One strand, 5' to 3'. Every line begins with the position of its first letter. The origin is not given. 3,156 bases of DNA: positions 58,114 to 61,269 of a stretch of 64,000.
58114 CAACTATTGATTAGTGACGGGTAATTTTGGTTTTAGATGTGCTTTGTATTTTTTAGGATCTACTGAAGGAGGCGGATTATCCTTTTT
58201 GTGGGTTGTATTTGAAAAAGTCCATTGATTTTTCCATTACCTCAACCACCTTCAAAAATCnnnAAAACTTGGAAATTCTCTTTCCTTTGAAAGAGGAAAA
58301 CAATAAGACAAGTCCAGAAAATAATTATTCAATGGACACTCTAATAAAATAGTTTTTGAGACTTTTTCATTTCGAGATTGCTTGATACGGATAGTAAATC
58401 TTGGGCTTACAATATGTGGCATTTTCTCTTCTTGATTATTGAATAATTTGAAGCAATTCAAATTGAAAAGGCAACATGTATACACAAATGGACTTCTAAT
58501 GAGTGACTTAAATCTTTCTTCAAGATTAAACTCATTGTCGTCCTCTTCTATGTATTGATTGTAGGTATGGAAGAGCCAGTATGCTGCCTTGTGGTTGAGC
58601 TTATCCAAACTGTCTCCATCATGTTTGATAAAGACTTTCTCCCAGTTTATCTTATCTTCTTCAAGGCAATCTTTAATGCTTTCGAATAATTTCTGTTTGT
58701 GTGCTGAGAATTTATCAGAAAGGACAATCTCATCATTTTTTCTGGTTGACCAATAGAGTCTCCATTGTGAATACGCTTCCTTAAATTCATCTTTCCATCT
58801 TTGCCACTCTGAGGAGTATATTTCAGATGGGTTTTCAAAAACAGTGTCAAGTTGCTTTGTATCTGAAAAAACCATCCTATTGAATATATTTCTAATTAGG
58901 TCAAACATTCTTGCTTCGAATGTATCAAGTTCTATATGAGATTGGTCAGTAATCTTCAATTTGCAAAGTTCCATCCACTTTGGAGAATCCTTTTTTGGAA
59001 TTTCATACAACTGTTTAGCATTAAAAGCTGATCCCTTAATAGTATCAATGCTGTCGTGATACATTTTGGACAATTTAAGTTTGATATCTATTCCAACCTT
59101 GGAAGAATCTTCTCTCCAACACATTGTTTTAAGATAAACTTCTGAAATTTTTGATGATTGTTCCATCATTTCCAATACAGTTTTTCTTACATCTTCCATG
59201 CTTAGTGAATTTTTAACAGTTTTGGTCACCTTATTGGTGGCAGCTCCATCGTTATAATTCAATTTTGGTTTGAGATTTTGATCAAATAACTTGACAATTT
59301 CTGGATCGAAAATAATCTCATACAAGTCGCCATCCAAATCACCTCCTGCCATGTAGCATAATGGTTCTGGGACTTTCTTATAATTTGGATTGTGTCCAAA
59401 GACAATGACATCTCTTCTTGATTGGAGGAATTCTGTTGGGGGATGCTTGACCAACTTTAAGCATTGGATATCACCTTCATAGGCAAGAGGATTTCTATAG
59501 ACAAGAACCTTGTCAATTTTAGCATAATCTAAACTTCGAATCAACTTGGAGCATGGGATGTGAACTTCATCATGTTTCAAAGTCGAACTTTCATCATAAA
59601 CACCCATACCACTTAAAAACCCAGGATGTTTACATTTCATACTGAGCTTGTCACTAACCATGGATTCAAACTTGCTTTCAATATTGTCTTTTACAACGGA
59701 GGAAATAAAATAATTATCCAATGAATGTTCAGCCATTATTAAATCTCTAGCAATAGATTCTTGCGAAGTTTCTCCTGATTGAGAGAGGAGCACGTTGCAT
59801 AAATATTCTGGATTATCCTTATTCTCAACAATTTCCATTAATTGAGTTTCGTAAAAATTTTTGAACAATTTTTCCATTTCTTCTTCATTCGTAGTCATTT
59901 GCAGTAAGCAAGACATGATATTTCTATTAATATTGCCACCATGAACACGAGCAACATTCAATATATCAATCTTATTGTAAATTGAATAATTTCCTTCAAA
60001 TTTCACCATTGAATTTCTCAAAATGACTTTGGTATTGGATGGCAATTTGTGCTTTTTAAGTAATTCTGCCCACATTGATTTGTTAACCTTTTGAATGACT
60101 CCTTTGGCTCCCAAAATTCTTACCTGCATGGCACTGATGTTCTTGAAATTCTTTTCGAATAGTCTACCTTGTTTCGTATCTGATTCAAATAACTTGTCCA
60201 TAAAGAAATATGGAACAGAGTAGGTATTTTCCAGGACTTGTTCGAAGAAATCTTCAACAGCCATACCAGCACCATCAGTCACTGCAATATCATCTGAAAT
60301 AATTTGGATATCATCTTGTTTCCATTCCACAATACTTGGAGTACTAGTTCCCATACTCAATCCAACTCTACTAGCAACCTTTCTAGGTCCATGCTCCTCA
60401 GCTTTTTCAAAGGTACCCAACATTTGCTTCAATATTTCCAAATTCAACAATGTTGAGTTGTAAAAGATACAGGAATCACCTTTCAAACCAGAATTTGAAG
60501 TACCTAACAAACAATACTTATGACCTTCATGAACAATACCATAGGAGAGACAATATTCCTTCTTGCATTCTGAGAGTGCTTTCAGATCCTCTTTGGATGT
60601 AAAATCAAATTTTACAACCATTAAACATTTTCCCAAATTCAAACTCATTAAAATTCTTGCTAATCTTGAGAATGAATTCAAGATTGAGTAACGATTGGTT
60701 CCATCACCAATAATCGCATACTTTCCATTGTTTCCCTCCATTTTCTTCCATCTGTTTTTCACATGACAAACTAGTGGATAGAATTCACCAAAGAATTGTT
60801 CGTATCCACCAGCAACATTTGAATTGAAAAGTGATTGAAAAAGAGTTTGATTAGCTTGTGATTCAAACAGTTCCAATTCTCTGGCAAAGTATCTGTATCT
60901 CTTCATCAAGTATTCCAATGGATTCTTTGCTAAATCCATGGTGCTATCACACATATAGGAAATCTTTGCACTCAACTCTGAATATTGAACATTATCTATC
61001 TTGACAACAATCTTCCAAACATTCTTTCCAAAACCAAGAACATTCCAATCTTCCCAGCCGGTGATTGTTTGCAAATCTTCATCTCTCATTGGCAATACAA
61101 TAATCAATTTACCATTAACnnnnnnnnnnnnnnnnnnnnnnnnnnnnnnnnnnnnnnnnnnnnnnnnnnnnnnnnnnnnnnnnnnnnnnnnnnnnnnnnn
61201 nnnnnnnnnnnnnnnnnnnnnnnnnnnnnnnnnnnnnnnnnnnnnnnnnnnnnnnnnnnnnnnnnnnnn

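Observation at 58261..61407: RNA-dependent RNA polymerase gene (DLDGD) broken by a scaffold gap; RNAi-type machinery in the window together with a Mut7-C protein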

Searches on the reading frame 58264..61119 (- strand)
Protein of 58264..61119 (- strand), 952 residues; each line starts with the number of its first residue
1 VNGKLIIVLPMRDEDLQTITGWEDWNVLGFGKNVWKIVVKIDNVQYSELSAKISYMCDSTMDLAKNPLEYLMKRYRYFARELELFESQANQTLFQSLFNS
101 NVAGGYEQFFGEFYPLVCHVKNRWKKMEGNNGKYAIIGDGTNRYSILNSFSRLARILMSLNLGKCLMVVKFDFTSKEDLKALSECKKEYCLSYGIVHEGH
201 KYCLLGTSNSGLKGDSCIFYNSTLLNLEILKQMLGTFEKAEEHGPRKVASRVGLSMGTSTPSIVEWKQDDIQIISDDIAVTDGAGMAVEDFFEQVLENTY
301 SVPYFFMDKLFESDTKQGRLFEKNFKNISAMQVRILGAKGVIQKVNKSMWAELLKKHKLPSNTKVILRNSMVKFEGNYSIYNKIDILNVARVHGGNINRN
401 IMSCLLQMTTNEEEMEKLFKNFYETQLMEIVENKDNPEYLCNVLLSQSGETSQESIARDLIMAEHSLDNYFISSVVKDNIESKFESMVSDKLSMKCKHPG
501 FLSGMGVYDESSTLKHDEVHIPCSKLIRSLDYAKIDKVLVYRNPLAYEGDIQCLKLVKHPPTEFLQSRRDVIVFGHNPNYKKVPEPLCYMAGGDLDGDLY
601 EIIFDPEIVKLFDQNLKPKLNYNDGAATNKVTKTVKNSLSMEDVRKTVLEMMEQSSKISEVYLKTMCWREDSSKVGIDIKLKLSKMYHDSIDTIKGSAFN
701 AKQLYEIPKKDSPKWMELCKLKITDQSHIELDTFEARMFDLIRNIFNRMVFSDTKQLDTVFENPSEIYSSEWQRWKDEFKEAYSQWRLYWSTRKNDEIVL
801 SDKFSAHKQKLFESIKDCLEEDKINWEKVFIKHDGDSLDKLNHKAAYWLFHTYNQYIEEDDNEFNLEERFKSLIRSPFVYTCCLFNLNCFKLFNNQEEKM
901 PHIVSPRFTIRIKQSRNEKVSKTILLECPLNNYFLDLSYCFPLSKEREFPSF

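Call 6: search_protein_families(library=pfam, proteins=[window:58264-61119:-], max_evalue=0.01)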
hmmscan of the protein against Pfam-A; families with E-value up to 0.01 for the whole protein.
window:58264-61119:- (952 aa): 1 family
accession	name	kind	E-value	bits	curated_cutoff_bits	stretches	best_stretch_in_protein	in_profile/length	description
PF05183.17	RdRP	-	1.6e-59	202.6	23.8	1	178-718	49-558/582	RNA dependent RNA polymerase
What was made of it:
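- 58966..60588 (-): Stretch matching Pfam RdRP PF05183 (aa 178-718 of the 952-aa piece). call 6: E 1.6e-59.
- On Cellular RNA-dependent RNA polymerase (Pfam PF05183, RDR/QDE-1 family): call 6: 202.6 bits against a cut-off of 23.8, E 1.6e-59, covering profile positions 49-558 of 582
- Checked: Pfam RdRP PF05183 scores E 1.6e-59, 202.6 bits against a cut-off of 23.8, over profile positions 49-558 of 582 (call 6).
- Pfam RdRP scores E 1.6e-59, far above the gathering score (call 6).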

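Call 8: find_homologous_proteins(query=window:58264-61119:-, max_evalue=0.00001)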
Query window:58264-61119:- (952 aa): 2 proteins with E <= 0.00001 among 7499 candidates.
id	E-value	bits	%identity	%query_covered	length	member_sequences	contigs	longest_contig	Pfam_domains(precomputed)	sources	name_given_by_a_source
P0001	0.0e+0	2170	100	99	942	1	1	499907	PF05183.18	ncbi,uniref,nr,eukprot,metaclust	ncbi:predicted protein [Naegleria gruberi]|uniref:RNA-dependent RNA polymerase n=1 Tax=Naegleria gru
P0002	2.2e-172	594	40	92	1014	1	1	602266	PF05183.18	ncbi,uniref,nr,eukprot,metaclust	ncbi:predicted protein [Naegleria gruberi]|uniref:RNA-dependent RNA polymerase n=1 Tax=Naegleria gru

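Call 13: search_solved_structures(query=window:58264-61119:-, max_evalue=0.01, show_alignments=1)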
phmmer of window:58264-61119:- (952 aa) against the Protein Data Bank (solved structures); distinct sequences matched with E-value up to 0.01: 5.
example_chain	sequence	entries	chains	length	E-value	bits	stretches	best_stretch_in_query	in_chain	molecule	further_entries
7w84_A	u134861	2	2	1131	5.5e-08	34.6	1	365-621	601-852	RNA-dependent RNA polymerase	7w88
7w82_A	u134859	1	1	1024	6.2e-08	34.4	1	365-610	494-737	RNA-dependent RNA polymerase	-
2j7n_A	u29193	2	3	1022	3.8e-05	25.2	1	491-613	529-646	RNA-DEPENDENT RNA POLYMERASE | RNA DEPENDENT RNA POLYMERASE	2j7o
7y7p_A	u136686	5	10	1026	3.8e-05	25.2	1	491-613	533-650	RNA-dependent RNA polymerase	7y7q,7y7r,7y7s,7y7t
5fsw_A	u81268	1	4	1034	0.00023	22.6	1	507-619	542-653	RNA DEPENDENT RNA POLYMERASE QDE-1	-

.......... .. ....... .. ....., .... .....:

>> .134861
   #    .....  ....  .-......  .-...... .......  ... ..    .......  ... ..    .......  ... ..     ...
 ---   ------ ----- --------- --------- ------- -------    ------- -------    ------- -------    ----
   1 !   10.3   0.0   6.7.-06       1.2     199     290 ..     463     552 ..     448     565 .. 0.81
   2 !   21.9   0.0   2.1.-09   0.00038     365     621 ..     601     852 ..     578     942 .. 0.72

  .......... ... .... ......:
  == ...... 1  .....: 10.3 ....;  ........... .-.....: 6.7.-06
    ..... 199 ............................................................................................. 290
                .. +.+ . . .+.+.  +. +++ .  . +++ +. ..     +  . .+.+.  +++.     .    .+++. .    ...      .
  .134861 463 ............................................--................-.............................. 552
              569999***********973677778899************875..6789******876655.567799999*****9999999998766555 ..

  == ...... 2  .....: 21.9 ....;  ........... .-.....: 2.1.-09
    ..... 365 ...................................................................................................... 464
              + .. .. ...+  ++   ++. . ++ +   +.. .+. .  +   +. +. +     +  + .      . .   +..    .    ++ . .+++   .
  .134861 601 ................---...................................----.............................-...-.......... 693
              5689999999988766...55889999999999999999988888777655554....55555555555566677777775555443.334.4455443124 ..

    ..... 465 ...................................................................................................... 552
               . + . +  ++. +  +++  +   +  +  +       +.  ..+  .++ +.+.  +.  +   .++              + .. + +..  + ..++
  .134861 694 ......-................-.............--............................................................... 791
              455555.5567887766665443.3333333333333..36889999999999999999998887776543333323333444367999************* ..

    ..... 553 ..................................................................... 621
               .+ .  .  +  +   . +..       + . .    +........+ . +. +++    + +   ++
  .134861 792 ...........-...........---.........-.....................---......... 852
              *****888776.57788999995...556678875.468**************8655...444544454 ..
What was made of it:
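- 58966..60588 (-): Call 13: aligns to plant RDR2 (7w84, E 5.5e-8) and Neurospora QDE-1 (2j7n, E 3.8e-5).
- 59326..59340 (-): Catalytic loop DLDGD, within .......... Aligned to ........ of RDR2 (call 13).
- On Cellular RNA-dependent RNA polymerase (Pfam PF05183, RDR/QDE-1 family): Call 13: aligned to the same loop in RDR2.
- Closest known: Plant RDR2. Same: Significant sequence similarity across the catalytic region, including the DLDGD loop (call 13: E 5.5e-8 and 3.8e-5).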

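Call 31: search_protein_representatives(protein=window:58264-61119:-)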
Query: 952 residues. Proteins with E-value up to 0.001 (for the whole library): 402; up to 1e-10: 39; up to 1e-30: 8. The best 150 are listed.
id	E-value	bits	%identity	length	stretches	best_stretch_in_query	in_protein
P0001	0.0e+00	2169.7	100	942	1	11-952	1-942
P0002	6.9e-173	593.6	44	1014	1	35-917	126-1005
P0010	1.8e-87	310.9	36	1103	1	104-791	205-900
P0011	2.4e-81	290.7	38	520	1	255-749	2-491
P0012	3.5e-79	283.5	39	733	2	190-597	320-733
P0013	9.2e-63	229.2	44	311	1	289-596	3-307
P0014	2.6e-55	204.5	31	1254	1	131-806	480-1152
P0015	9.9e-31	123.1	34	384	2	371-561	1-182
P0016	1.5e-30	122.6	34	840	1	176-703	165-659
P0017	4.4e-30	121.0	37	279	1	371-649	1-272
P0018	6.5e-29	117.1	36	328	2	272-438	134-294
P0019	7.6e-25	103.7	35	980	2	394-647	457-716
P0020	2.7e-22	95.3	32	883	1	127-630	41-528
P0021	4.9e-20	87.8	27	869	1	128-725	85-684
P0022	1.5e-16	76.2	26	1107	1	192-662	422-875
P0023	2.4e-14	68.9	34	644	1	323-634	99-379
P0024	3.7e-14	68.3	30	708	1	191-632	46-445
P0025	4.3e-14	68.1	30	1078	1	198-609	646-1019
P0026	8.4e-14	67.1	28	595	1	194-609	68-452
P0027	9.6e-14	66.9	30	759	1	201-695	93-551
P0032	9.6e-13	63.6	31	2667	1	187-615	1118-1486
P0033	1.1e-12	63.5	28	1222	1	191-738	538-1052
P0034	1.1e-12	63.4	28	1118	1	201-626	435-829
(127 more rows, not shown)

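Call 32: list_cluster_members(proteins=[P0010, P0011, P0012, P0013, P0014, P0015, P0016, P0017, P0019, P0020])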
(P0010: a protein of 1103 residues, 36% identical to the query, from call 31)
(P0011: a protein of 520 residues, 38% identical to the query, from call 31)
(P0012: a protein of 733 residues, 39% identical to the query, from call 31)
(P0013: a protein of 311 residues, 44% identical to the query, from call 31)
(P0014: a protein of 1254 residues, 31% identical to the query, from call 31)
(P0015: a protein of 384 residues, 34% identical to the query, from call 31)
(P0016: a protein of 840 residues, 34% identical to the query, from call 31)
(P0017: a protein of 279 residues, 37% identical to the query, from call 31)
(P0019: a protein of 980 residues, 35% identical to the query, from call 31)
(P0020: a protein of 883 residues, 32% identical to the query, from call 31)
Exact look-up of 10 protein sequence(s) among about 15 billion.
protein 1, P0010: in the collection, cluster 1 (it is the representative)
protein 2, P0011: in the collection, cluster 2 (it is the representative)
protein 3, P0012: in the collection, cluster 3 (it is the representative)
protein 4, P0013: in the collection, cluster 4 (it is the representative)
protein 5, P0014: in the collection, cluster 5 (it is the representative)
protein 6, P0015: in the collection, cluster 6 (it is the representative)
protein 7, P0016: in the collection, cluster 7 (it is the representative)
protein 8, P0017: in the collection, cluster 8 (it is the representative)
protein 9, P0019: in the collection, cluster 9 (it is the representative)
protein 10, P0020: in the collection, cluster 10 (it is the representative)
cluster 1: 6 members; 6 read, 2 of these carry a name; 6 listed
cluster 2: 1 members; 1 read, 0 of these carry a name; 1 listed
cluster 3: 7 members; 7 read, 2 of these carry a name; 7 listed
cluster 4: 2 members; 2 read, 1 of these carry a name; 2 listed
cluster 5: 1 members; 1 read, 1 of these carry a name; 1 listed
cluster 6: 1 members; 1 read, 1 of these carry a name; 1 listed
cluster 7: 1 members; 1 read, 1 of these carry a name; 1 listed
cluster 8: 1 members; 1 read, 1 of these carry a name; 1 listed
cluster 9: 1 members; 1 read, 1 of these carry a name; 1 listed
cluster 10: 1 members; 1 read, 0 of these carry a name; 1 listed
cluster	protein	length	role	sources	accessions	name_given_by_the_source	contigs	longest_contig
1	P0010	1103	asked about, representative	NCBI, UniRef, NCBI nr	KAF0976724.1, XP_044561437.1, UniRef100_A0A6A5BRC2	hypothetical protein FDP41_004019 [Naegleria fowleri] | RNA-dependent RNA polymerase n=1 Tax=Naegleria fowleri TaxID=5763 RepID=A0A6A5BRC2_NAEFO | uncharacterized protein FDP41_004019 [Naegleria fowleri]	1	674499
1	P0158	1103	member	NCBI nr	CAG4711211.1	unnamed protein product [Naegleria fowleri]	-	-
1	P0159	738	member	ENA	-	-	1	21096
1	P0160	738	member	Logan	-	-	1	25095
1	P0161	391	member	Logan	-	-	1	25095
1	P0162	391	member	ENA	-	-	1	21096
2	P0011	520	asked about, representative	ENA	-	-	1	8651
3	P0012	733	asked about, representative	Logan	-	-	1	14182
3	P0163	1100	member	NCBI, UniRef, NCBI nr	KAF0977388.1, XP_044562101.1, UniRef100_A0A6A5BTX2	hypothetical protein FDP41_003380 [Naegleria fowleri] | RNA-dependent RNA polymerase n=1 Tax=Naegleria fowleri TaxID=5763 RepID=A0A6A5BTX2_NAEFO | uncharacterized protein FDP41_003380 [Naegleria fowleri]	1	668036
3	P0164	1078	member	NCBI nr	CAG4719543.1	unnamed protein product [Naegleria fowleri]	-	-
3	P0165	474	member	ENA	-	-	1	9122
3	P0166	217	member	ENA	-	-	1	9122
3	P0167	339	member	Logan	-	-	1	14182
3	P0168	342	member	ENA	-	-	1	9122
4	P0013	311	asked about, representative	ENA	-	-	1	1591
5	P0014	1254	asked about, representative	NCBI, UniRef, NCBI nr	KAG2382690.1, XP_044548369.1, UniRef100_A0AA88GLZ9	hypothetical protein C9374_005270 [Naegleria lovaniensis] | RNA-dependent RNA polymerase n=1 Tax=Naegleria lovaniensis TaxID=51637 ... | uncharacterized protein C9374_005270 [Naegleria lovaniensis]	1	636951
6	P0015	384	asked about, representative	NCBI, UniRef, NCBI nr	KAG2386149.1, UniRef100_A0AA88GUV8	hypothetical protein C9374_002595 [Naegleria lovaniensis] | RNA-dependent RNA polymerase n=1 Tax=Naegleria lovaniensis TaxID=51637 ...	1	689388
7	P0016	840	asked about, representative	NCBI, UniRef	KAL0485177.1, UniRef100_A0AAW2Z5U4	RNA-dependent RNA polymerase [Acrasis kona] | RNA-dependent RNA polymerase n=1 Tax=Acrasis kona TaxID=1008807 RepID=A0AAW2Z5U4_9EUKA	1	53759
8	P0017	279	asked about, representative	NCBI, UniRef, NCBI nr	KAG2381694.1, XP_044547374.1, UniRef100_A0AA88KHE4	hypothetical protein C9374_006078 [Naegleria lovaniensis] | RNA-dependent RNA polymerase n=1 Tax=Naegleria lovaniensis TaxID=51637 ... | uncharacterized protein C9374_006078 [Naegleria lovaniensis]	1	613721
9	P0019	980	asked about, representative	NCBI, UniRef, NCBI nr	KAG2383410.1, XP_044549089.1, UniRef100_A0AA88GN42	hypothetical protein C9374_004081 [Naegleria lovaniensis] | RNA-dependent RNA polymerase n=1 Tax=Naegleria lovaniensis TaxID=51637 ... | uncharacterized protein C9374_004081 [Naegleria lovaniensis]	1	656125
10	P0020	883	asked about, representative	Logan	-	-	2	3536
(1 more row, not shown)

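Call 35: list_cluster_members(proteins=[P0021, P0022, P0023, P0024, P0025, P0026, P0027, P0032, P0033, P0034])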
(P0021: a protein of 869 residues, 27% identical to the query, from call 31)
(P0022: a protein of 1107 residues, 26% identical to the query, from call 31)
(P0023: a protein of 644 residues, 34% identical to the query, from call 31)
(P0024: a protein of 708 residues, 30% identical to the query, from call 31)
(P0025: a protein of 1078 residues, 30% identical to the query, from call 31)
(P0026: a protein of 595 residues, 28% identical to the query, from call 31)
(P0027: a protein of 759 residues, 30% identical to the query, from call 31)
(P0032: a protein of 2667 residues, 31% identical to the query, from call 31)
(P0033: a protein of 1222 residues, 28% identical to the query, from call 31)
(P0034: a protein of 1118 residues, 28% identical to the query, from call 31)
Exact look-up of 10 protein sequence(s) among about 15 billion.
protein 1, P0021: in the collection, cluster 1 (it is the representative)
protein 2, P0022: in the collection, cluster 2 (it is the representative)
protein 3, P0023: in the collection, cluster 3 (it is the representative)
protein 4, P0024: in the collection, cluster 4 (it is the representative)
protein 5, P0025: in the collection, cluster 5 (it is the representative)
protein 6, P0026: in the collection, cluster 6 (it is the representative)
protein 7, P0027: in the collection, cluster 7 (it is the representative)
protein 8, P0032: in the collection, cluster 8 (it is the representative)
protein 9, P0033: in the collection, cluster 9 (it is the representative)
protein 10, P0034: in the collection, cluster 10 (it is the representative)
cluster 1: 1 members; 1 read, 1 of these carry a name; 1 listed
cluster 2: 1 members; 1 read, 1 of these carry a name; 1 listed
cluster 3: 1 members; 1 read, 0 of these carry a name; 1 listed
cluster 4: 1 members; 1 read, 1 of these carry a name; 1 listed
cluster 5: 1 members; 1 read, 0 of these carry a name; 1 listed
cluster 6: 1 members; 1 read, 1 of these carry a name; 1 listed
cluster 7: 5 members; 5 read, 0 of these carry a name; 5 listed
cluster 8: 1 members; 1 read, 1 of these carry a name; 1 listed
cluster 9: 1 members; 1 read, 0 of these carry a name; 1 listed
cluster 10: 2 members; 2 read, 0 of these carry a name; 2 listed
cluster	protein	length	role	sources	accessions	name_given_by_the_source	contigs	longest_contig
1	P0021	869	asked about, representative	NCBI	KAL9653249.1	hypothetical protein ABK040_010956 [Willaertia magna]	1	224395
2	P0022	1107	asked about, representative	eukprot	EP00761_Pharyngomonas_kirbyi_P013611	gb/GECH01013640.1/.p1 GENE.gb/GECH01013640.1/~~gb/GECH01013640.1/.p1 ORF type:complete ...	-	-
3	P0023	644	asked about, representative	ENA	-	-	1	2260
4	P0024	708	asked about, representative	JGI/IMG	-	RNA-dependent RNA polymerase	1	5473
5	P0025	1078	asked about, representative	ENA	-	-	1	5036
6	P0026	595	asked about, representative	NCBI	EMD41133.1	hypothetical protein CERSUDRAFT_111700, partial [Gelatoporia subvermispora B]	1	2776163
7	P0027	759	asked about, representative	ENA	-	-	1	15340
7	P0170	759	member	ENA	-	-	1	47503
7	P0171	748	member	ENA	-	-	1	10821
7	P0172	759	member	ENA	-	-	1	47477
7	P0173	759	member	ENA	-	-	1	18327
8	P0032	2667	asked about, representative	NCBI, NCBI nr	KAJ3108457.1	Interferon-induced helicase C domain-containing protein 1 [Phlyctochytrium planicorne]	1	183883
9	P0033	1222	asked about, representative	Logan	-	-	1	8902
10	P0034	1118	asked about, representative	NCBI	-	-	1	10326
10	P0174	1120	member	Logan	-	-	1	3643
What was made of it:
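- Tried and rejected: The exhaustive HMMER scan and the name look-ups refuted this (calls 31, 32, 35).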

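Call 48: predict_structure(alignment_id=A2)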
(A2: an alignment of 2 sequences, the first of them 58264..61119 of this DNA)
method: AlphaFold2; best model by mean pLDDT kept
length: 952 residues; sequences in the alignment: 2
mean_pLDDT: 31.7   pTM: 0.21
mean pLDDT of the five models: 31.7, 29.8, 27.8, 27.5, 26.6
residues with pLDDT >= 90: 0; 70-90: 0; 50-70: 0; < 50: 952
segments of 3 or more residues with pLDDT < 50: 1-952
pLDDT, mean of each block of 10 residues (from residue 1): 25 32 27 27 26 24 29 29 31 31 30 31 33 32 30 34 35 38 40 31 31 33 31 30 29 25 24 25 28 29 28 34 31 29 35 38 33 29 30 30 32 38 40 35 33 36 30 32 32 26 28 33 37 33 26 29 38 33 32 32 32 28 28 32 39 33 35 36 34 27 30 30 28 35 41 35 37 44 41 33 33 38 35 31 34 37 38 36 38 30 21 23 23 24 26 26
secondary structure, 60 per line:
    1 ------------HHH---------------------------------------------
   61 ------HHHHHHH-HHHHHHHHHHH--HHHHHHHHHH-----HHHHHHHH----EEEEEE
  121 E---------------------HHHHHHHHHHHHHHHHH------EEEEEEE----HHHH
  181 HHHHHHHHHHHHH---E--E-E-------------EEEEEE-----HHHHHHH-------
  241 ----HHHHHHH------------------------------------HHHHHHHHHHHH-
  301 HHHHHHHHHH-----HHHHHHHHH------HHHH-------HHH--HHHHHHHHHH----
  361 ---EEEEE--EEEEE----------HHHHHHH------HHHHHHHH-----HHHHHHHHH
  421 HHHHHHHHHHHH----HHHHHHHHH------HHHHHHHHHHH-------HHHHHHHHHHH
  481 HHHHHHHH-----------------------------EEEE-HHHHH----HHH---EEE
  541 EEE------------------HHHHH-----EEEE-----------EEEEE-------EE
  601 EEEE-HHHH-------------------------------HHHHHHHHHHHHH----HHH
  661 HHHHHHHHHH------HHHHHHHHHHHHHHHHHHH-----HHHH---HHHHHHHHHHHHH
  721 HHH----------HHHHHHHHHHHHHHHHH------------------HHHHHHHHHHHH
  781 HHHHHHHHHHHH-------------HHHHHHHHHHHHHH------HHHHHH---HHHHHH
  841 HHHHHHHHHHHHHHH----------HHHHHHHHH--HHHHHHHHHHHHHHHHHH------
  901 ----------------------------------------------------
elements in order (helices of 4 or more, strands of 3 or more residues): H67-73 H75-85 H88-97 H103-110 E115-121 H143-159 E166-172 H177-193 E216-221 H227-233 H245-251 H288-299 H301-310 H316-324 H331-334 H347-356 E364-368 E371-375 H386-392 H399-406 H412-432 H437-445 H452-462 H470-488 E518-521 H523-527 E538-543 H562-566 E572-575 E587-591 E599-604 H606-609 H641-653 H658-670 H677-695 H701-704 H708-723 H734-750 H769-792 H806-819 H826-831 H835-855 H866-874 H877-894
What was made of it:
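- On Cellular RNA-dependent RNA polymerase (Pfam PF05183, RDR/QDE-1 family): call 48: the AlphaFold2 model from a 2-sequence alignment had mean pLDDT 31.7, so no fold comparison was attempted
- The structure prediction was unusable (pLDDT 31.7, call 48), so the fold was not independently confirmed.
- Tried and rejected: The structure prediction from the only admissible alignment (window plus paralogue) gave pLDDT 31.7 (call 48).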
